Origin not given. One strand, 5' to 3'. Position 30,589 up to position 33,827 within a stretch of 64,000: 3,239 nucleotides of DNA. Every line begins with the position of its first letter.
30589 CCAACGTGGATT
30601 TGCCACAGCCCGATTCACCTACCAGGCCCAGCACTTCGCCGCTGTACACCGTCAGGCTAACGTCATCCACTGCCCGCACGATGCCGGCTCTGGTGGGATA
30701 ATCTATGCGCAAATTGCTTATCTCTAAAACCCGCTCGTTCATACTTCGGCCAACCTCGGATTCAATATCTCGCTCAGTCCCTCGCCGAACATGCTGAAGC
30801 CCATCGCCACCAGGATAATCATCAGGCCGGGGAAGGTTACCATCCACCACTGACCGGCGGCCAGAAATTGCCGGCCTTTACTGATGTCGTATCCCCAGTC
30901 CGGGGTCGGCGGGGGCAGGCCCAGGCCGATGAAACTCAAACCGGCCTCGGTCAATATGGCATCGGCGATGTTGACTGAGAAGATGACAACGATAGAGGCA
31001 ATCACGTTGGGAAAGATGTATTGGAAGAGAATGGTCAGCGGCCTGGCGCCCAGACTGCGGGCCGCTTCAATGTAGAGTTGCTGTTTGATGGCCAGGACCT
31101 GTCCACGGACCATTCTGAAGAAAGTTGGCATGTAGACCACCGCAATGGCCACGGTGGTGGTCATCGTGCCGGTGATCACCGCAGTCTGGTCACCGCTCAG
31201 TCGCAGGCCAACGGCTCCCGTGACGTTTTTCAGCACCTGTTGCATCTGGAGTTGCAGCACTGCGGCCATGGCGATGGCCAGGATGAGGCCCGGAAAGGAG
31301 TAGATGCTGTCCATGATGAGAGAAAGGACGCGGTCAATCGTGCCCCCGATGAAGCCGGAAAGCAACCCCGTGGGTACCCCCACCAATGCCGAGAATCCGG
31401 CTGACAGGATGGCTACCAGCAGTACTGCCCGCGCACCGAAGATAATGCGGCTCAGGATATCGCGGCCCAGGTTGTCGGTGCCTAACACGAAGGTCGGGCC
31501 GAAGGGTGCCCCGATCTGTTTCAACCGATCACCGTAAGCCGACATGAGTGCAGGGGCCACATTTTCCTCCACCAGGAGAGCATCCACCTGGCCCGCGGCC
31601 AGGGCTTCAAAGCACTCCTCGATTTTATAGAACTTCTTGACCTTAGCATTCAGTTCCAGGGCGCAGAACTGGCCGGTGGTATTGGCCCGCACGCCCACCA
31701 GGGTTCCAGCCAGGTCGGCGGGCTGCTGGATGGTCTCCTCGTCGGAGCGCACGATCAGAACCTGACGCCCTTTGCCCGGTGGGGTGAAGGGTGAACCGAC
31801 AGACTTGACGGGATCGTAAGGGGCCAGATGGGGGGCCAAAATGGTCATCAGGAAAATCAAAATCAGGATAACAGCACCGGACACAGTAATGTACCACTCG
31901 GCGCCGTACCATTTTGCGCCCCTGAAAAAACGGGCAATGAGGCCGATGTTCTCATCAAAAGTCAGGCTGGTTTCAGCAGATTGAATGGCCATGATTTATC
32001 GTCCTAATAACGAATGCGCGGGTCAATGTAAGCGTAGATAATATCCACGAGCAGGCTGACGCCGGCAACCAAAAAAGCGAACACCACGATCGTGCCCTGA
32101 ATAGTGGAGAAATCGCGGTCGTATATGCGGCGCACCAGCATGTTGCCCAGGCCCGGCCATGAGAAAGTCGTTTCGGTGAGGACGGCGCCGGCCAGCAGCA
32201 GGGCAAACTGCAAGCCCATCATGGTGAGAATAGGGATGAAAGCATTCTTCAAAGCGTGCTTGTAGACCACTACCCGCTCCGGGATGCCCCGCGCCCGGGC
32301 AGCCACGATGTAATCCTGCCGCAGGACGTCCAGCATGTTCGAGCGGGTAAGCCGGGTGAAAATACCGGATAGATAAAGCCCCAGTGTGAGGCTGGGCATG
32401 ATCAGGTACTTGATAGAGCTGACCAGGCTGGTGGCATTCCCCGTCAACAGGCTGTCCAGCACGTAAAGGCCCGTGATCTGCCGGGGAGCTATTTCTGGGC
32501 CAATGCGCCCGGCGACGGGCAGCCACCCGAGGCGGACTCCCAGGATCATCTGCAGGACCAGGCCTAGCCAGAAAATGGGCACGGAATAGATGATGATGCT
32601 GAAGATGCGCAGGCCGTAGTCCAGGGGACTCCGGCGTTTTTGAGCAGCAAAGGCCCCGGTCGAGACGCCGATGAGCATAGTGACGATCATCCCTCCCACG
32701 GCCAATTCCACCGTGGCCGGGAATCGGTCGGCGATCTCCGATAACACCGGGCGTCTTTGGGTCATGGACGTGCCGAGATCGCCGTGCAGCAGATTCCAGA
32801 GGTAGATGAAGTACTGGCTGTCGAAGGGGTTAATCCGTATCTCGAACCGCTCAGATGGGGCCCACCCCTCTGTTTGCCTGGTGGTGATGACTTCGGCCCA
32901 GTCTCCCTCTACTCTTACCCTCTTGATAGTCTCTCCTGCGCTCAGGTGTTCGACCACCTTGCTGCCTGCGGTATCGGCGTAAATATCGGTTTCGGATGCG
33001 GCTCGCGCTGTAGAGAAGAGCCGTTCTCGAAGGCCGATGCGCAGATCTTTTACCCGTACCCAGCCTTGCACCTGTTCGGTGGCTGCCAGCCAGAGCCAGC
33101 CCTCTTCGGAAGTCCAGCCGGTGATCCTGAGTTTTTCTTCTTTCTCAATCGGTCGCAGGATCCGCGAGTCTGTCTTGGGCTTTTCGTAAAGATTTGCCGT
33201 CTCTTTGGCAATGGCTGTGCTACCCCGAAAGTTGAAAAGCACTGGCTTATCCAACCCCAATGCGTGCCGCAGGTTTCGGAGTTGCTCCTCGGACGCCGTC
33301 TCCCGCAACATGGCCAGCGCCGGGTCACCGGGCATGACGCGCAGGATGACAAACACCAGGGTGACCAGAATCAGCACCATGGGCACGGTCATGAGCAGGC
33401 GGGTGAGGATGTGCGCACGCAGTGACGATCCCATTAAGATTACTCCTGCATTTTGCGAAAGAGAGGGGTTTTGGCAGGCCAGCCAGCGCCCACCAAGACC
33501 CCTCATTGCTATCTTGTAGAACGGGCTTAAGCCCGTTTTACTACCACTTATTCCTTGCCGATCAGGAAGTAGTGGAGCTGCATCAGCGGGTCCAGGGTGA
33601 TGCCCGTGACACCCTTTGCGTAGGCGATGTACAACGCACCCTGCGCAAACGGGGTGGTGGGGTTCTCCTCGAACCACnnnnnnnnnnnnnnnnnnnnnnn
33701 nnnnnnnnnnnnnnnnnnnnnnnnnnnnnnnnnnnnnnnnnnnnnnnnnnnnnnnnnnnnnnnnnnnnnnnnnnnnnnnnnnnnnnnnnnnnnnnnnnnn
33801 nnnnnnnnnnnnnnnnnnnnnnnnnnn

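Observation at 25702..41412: One-strand uptake supercluster mixing two ABC importer families, with accessory domains on nearly every external component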

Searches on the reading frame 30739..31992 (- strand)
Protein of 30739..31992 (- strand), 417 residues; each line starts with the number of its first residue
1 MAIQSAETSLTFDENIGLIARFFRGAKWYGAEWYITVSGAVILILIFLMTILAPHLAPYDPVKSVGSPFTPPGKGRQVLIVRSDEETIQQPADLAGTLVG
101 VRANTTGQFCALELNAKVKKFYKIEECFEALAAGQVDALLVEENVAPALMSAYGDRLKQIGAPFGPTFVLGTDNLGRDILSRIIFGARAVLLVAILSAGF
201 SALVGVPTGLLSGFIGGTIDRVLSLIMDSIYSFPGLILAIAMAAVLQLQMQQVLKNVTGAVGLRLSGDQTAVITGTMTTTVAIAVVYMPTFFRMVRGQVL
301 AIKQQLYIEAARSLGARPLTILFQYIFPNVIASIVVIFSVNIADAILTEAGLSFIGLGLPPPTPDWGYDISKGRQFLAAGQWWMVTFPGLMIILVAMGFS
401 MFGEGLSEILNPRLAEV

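Call 5: search_protein_families(library=pfam, proteins=[window:30739-31992:-], max_evalue=0.01)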
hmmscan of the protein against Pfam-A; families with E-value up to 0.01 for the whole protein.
window:30739-31992:- (417 aa): 2 families
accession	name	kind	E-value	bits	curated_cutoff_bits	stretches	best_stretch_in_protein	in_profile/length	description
PF00528.27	BPD_transp_1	-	3.4e-25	89.3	26.4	1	205-414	1-182/184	Binding-protein-dependent transport system inner membrane component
PF12911.12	OppC_N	-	1.6e-05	25.2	23.9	1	38-62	18-42/53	N-terminal TM domain of oligopeptide transport permease C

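Call 44: search_protein_families(library=ncbifam, proteins=[window:30739-31992:-], max_evalue=1e-10)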
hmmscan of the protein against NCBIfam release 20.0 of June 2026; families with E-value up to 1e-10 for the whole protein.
window:30739-31992:- (417 aa): 14 families
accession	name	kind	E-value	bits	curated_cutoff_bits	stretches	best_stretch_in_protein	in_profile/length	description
NF045474.1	Opp2C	equivalog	8.4e-62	208.8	300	2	274-410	100-235/236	nickel transporter permease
NF045476.1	Opp4C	equivalog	3e-58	197.3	350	1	157-413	46-278/278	oligopeptide ABC transporter permease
NF007376.0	PRK09881.1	equivalog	6.7e-57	192.7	434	2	277-414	157-293/298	D,D-dipeptide ABC transporter permease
NF011662.0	PRK15082.1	equivalog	4.2e-55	187.3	484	2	270-415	156-301/303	glutathione ABC transporter permease GsiD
NF045473.1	Opp1C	equivalog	2.7e-54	184.4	350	2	277-414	131-267/267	nickel/cobalt ABC transporter permease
TIGR02790.1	nickel_nikC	equivalog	3.7e-54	184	358.45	2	276-410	124-257/258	nickel ABC transporter permease subunit NikC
NF008160.0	PRK10913.1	equivalog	1.4e-48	165.9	483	2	278-414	163-298/300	dipeptide ABC transporter permease DppC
NF007738.0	PRK10417.1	equivalog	4.9e-46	157.5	335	2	274-415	132-272/277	nickel ABC transporter permease subunit NikC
NF045475.1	Opp3C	equivalog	7.6e-46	156.7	450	2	274-414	188-327/328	oligopeptide ABC transporter permease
NF047573.1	opine_perm_CntC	exception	7.6e-35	120.6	440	2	276-414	134-271/271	staphylopine uptake ABC transporter permease subunit CntC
NF011935.0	PRK15406.1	equivalog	1.3e-31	110.5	433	1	280-413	168-300/302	oligopeptide ABC transporter permease OppC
NF011691.0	PRK15111.1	equivalog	3.4e-24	85.9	379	2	280-410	162-291/296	putrescine export ABC transporter permease SapC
NF043080.1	MMSYN1_0166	equivalog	3.2e-20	72.3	370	1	275-414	163-305/307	oligopeptide ABC transporter permease OppC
NF011596.0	PRK15021.1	subfamily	8.4e-18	64.5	439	0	168-254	121-207/341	microcin C ABC transporter permease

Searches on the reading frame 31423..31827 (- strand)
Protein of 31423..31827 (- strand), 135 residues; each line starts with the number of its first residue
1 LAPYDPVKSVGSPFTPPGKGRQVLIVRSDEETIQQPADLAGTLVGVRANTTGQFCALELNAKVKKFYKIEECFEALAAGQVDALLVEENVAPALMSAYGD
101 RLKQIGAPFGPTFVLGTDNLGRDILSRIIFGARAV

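Call 24: search_protein_families(library=pfam, proteins=[window:31423-31827:-], max_evalue=5)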
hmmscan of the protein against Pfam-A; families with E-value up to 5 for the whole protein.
seq(135 aa): 1 family
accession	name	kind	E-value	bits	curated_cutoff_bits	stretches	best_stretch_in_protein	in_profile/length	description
PF09084.16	NMT1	-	0.035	14.4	20.5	1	22-101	75-162/216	NMT1/THI5 like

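Call 25: search_solved_structures(query=window:31423-31827:-, max_evalue=10, show_alignments=2)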
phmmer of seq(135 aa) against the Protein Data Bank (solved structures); distinct sequences matched with E-value up to 10: 24.
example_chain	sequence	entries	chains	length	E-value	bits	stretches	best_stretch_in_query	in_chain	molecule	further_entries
4zv1_A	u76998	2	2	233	2.8e-07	33.8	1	18-108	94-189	AncQR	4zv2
4ymx_A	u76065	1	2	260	7.9e-06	29.1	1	20-100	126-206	ABC-type amino acid transport system, periplasmic component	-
6ggp_A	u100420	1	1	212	0.00022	24.5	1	18-103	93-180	Amino acid ABC transporter, periplasmic amino acid-binding protein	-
6ggv_A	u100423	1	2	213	0.00022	24.5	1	18-103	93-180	Amino acid ABC transporter, periplasmic amino acid-binding protein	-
6q3u_A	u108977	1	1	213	0.00022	24.5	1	18-103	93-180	Amino acid ABC transporter, periplasmic amino acid-binding protein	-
6gpm_A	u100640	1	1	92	0.00022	24.5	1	22-100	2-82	Amino acid ABC transporter, periplasmic amino acid-binding protein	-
4prs_A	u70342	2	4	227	0.00025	24.3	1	18-103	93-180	ABC-type transporter, periplasmic subunit family 3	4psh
6svf_A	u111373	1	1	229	0.00025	24.3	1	18-103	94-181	Amino acid ABC transporter, periplasmic amino acid-binding protein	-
8hnj_A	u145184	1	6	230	0.0027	21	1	22-120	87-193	Glutamine ABC transporter, periplasmic glutamine-binding protein GlnH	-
2pvu_A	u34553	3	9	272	0.005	20.1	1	18-93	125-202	ArtJ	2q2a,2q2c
4f3p_A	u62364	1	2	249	0.0059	19.9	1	24-110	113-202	Glutamine-binding periplasmic protein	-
4oen_A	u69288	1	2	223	0.0097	19.2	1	29-113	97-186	Second substrate binding domain of putative amino acid ABC transporter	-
8z1y_B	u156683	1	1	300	0.022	18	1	113-133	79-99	Dipeptide transport system permease protein DppC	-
8z1v_B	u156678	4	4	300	0.023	18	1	113-133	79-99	Dipeptide transport system permease protein DppC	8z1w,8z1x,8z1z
4i62_A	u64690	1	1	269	0.044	17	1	20-95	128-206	Amino acid ABC transporter, periplasmic amino acid-binding protein, putative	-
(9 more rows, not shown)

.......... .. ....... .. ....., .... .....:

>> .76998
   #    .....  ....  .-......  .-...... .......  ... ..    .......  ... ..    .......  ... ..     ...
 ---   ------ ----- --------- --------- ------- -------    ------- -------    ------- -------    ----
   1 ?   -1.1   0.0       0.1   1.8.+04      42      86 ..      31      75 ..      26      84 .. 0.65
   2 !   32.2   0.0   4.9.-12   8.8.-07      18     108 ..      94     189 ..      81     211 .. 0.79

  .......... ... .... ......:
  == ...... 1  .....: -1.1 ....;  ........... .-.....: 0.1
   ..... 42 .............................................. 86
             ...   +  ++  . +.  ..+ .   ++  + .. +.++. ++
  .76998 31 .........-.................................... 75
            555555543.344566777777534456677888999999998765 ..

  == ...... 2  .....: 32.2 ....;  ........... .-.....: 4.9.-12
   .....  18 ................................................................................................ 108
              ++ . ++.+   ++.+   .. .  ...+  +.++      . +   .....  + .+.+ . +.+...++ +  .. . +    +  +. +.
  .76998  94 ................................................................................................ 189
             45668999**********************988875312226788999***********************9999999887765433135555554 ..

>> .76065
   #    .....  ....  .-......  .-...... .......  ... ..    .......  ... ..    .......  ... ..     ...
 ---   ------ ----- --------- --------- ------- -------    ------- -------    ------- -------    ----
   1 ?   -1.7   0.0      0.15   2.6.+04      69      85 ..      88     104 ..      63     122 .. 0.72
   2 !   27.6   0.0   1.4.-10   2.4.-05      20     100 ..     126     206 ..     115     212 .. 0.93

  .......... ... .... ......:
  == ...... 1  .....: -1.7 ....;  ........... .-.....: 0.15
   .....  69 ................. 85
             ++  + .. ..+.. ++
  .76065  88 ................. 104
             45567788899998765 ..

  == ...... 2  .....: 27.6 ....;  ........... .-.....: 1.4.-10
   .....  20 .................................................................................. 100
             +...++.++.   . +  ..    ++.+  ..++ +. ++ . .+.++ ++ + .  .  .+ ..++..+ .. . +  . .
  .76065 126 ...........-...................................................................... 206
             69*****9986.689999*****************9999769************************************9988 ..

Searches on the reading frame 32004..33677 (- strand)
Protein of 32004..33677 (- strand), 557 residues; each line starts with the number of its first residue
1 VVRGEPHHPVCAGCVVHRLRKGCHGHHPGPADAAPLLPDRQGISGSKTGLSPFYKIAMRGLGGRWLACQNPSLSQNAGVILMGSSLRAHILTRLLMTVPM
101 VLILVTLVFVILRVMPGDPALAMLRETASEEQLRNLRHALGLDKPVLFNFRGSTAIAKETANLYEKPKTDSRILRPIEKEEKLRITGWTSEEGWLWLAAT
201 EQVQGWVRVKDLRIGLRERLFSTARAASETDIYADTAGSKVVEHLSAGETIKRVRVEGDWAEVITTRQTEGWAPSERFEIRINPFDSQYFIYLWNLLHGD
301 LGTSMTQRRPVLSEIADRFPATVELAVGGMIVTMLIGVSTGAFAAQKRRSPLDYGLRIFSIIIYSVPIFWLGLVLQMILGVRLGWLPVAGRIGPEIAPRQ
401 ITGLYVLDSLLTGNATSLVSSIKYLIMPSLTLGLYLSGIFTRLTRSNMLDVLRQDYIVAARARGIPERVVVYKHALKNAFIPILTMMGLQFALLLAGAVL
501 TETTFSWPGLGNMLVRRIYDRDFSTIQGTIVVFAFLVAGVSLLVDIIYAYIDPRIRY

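Call 5: search_protein_families(library=pfam, proteins=[window:32004-33677:-], max_evalue=0.01)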
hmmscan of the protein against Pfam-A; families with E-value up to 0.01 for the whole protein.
window:32004-33677:- (557 aa): 4 families
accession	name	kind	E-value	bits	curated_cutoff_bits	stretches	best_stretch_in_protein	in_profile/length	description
PF00528.27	BPD_transp_1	-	2e-44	152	26.4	1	337-556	1-183/184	Binding-protein-dependent transport system inner membrane component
PF19300.4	BPD_transp_1_N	-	2.3e-11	44.3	23.8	1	90-150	5-65/114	Binding-prot-dependent transport system membrane comp, N-term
PF08239.17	SH3_3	-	1.4e-07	32.1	27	0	160-209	2-38/54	Bacterial SH3 domain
PF06347.19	SH3_4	-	9.8e-05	22.5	24.1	0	237-276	13-52/56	Bacterial SH3 domain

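Call 44: search_protein_families(library=ncbifam, proteins=[window:32004-33434:-], max_evalue=1e-10)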
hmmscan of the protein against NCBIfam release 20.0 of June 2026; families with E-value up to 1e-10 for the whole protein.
window:32004-33434:- (476 aa): 12 families
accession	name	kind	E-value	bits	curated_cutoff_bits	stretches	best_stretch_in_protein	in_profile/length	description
NF045470.1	Opp2B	equivalog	1.2e-89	300.4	350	1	202-475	55-300/300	nickel ABC transporter permease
NF008161.0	PRK10914.1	equivalog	2.9e-75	253.6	590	1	203-476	61-337/339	dipeptide ABC transporter permease DppB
TIGR02789.1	nickel_nikB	equivalog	1.7e-72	244.5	447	2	338-475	170-307/314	nickel ABC transporter permease subunit NikB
NF011661.0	PRK15081.1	equivalog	3.7e-71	240.1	463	2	339-476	168-305/306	glutathione ABC transporter permease GsiC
NF045469.1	Opp1B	equivalog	1.3e-67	228.6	380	2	335-475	168-307/307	nickel/cobalt ABC transporter permease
NF007677.0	PRK10352.1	equivalog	1.4e-66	224.8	433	2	340-475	172-307/314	nickel ABC transporter permease subunit NikB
NF045472.1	Opp4B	equivalog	3.5e-66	223.7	450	1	202-475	60-319/319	oligopeptide ABC transporter permease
NF045471.1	Opp3B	equivalog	1.4e-64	218.5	480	2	338-475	166-303/308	oligopeptide ABC transporter permease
NF011690.0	PRK15110.1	equivalog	3.9e-53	181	432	1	207-472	43-311/321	putrescine export ABC transporter permease SapB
NF007008.0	PRK09471.1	equivalog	4.3e-52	177.4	388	2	339-476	169-306/306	oligopeptide ABC transporter permease OppB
NF011712.0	PRK15133.1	subfamily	7.3e-30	104.1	445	1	202-475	97-360/364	microcin C ABC transporter permease YejB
NF043081.1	MMSYN1_0165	equivalog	7.1e-27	94.4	350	1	341-475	250-385/388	oligopeptide ABC transporter permease OppB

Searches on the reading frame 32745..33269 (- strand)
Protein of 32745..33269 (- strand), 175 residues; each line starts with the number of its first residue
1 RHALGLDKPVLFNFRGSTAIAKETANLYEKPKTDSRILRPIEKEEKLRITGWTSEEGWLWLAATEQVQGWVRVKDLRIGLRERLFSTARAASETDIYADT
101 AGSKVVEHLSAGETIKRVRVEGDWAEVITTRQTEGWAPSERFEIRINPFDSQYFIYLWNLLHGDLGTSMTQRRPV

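Call 24: search_protein_families(library=pfam, proteins=[window:32745-33269:-], max_evalue=5)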
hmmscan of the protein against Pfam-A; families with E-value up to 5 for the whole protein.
seq(175 aa): 5 families
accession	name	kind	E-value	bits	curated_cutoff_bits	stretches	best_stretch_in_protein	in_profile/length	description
PF08239.17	SH3_3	-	7.6e-09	36.1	27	2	24-73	2-38/54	Bacterial SH3 domain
PF06347.19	SH3_4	-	6.1e-07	29.6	24.1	2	101-140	13-52/56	Bacterial SH3 domain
PF07653.23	SH3_2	-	0.00037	20.6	21.8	2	42-71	19-47/55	Variant SH3 domain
PF18348.7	SH3_16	-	0.0022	18.2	25.8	1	27-76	1-49/49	Bacterial dipeptidyl-peptidase Sh3 domain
PF00688.24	TGFb_propeptide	-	0.046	13.8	25.8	1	51-87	176-212/242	TGF-beta propeptide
